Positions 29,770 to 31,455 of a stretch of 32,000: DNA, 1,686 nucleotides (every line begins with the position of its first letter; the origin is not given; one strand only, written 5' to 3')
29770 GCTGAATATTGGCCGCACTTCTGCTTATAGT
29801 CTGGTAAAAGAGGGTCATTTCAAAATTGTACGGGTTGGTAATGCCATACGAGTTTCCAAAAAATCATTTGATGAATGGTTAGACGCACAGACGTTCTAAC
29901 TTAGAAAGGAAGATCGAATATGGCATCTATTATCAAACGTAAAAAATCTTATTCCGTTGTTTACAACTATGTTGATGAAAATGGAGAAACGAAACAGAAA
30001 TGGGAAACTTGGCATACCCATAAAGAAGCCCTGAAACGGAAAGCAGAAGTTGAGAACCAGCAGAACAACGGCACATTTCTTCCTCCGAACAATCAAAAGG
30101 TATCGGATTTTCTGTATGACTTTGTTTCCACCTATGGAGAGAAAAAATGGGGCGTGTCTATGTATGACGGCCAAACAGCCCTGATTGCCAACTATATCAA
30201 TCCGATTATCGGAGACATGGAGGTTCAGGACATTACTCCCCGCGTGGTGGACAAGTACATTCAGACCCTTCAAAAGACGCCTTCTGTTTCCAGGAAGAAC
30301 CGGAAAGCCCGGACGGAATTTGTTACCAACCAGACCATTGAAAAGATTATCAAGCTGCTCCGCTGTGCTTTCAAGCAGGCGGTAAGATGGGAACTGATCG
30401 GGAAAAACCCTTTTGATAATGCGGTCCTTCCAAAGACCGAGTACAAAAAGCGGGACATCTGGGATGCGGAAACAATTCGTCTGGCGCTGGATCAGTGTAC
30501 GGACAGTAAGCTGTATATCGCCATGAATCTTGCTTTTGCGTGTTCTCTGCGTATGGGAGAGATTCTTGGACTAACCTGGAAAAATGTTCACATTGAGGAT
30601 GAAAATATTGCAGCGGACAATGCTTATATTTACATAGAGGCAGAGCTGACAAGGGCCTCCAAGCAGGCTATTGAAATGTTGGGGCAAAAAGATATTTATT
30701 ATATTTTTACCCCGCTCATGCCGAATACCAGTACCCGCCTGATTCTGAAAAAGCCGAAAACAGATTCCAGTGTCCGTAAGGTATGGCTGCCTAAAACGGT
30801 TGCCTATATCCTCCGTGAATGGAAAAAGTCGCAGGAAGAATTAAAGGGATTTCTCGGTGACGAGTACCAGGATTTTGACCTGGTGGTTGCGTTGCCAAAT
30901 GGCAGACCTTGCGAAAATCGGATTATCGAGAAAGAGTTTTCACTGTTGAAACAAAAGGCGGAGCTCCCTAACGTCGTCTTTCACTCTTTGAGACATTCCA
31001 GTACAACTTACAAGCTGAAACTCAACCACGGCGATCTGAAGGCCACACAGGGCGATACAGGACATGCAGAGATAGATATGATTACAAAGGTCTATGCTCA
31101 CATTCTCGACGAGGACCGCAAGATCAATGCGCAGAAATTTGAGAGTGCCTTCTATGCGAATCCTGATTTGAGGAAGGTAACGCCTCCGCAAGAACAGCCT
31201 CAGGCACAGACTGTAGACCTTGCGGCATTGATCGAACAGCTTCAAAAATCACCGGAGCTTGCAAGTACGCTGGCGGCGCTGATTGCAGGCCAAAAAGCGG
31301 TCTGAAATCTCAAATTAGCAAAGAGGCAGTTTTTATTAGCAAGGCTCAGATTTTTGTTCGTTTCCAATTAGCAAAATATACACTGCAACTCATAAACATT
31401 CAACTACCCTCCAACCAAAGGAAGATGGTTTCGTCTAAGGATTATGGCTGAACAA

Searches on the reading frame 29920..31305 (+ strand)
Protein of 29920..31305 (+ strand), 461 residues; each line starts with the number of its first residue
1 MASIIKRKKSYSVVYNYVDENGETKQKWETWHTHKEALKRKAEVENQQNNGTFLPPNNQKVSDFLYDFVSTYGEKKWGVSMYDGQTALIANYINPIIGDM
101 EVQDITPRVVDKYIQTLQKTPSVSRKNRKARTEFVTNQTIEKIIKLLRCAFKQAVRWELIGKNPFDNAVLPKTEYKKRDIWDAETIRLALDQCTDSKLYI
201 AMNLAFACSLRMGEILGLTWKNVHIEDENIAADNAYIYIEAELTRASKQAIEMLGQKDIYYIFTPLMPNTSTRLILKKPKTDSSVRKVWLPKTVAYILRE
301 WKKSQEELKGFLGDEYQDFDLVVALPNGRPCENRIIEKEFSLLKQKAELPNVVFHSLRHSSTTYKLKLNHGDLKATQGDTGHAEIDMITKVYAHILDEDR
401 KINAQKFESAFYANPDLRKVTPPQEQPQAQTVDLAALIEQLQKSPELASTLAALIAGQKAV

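Call 14: search_protein_families(library=pfam, proteins=[window:29920-31305:+])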
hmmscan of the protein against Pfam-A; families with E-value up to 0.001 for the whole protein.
window:29920-31305:+ (461 aa): 4 families
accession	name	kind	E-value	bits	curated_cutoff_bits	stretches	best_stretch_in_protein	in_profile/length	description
PF00589.27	Phage_integrase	-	5.7e-14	52.7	27.1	1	191-397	16-170/172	Phage integrase family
PF14659.12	Phage_int_SAM_3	-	5.9e-06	26.9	22.6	1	62-117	3-57/58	Phage integrase, N-terminal SAM-like domain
PF13102.12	Phage_int_SAM_5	-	2.4e-05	25.1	22.3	1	63-166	4-94/98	Phage integrase SAM-like domain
PF14657.12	Arm-DNA-bind_4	-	4e-05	23.6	22.3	1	11-53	2-47/47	Arm DNA-binding domain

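Call 84: search_protein_families(library=ncbifam, proteins=[window:29920-31305:+], max_evalue=1e-10)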
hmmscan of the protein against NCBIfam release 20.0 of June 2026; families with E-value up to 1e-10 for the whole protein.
window:29920-31305:+ (461 aa): 2 families
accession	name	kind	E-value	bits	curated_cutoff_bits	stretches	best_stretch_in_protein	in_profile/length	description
NF040815.2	recomb_XerA_Arch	equivalog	2.7e-12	46.8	220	0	303-401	163-260/263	site-specific tyrosine recombinase/integron integrase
TIGR02224.1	recomb_XerC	equivalog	1.7e-11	44.1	335.15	0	285-396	171-278/295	tyrosine recombinase XerC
